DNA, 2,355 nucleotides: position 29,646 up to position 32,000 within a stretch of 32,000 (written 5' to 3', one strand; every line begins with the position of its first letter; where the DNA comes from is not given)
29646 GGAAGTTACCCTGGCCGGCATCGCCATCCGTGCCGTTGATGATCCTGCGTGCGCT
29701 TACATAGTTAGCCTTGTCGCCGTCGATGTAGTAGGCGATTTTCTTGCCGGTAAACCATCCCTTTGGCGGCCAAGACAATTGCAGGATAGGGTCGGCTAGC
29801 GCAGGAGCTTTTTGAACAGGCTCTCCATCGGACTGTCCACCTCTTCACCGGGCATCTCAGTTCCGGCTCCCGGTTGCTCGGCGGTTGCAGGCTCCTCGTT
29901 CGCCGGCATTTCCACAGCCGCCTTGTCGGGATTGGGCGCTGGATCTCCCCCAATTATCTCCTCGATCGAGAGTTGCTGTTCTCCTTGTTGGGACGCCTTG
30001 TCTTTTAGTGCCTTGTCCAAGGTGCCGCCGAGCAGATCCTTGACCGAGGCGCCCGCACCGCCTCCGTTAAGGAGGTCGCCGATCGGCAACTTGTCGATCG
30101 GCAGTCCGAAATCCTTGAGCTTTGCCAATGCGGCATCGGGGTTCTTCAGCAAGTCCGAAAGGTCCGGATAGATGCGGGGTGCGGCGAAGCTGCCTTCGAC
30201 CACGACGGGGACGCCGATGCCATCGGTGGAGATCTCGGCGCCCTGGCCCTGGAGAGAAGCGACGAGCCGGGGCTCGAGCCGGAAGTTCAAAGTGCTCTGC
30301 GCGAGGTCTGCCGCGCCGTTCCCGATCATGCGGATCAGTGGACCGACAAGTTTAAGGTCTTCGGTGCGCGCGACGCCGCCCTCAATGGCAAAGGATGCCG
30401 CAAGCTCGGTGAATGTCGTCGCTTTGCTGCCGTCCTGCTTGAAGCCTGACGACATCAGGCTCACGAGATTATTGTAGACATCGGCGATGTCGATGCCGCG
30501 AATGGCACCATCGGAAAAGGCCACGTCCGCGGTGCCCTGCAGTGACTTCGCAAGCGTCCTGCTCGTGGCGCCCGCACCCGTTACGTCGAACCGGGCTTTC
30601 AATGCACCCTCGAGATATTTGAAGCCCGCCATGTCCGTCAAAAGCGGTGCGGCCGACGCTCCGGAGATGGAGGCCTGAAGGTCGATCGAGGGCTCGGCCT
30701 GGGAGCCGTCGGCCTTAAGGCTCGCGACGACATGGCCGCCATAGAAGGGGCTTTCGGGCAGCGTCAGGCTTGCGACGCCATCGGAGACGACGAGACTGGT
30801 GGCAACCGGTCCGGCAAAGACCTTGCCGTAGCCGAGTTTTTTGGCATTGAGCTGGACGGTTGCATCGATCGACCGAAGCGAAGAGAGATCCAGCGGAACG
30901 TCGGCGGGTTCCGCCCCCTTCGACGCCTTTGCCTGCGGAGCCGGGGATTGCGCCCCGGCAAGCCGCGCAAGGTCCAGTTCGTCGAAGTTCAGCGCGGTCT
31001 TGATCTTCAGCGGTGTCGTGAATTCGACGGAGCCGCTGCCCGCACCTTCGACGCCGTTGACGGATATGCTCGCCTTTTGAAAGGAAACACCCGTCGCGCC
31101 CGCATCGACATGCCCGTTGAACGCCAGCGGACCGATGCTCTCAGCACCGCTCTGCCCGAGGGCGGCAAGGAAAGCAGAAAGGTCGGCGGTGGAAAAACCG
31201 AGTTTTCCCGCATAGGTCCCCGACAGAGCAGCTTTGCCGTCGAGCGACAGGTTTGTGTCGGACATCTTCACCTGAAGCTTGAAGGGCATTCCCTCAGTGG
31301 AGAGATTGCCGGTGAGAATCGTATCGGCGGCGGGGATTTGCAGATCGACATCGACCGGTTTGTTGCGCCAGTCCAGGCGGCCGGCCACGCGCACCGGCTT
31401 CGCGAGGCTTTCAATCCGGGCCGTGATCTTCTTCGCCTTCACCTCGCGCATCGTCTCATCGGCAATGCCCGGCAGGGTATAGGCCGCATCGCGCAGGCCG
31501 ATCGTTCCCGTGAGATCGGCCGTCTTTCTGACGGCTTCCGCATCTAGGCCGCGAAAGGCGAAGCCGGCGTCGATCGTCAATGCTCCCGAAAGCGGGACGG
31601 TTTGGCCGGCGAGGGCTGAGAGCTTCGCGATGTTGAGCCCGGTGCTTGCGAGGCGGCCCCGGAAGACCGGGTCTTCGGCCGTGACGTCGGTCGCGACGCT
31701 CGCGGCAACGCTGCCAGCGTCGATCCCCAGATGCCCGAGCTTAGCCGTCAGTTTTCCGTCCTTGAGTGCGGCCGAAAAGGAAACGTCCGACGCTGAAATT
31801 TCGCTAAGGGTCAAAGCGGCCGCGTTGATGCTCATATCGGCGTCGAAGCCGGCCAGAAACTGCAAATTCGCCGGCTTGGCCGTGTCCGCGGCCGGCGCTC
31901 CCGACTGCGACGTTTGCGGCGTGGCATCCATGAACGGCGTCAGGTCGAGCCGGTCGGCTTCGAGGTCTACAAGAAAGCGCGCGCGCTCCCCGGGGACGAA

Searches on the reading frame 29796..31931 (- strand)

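Call 9: search_protein_families(library=pfam, proteins=[window:29796-31931:-], max_evalue=0.001)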
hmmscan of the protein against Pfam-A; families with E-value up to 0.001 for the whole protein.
window:29796-31931:- (711 aa): 2 families
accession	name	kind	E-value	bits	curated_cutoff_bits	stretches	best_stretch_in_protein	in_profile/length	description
PF05170.20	AsmA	-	1.2e-32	114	29.8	2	311-525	383-606/607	AsmA family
PF13116.12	YhdP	-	1.2e-10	40.4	46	1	341-561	960-1179/1224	YhdP protein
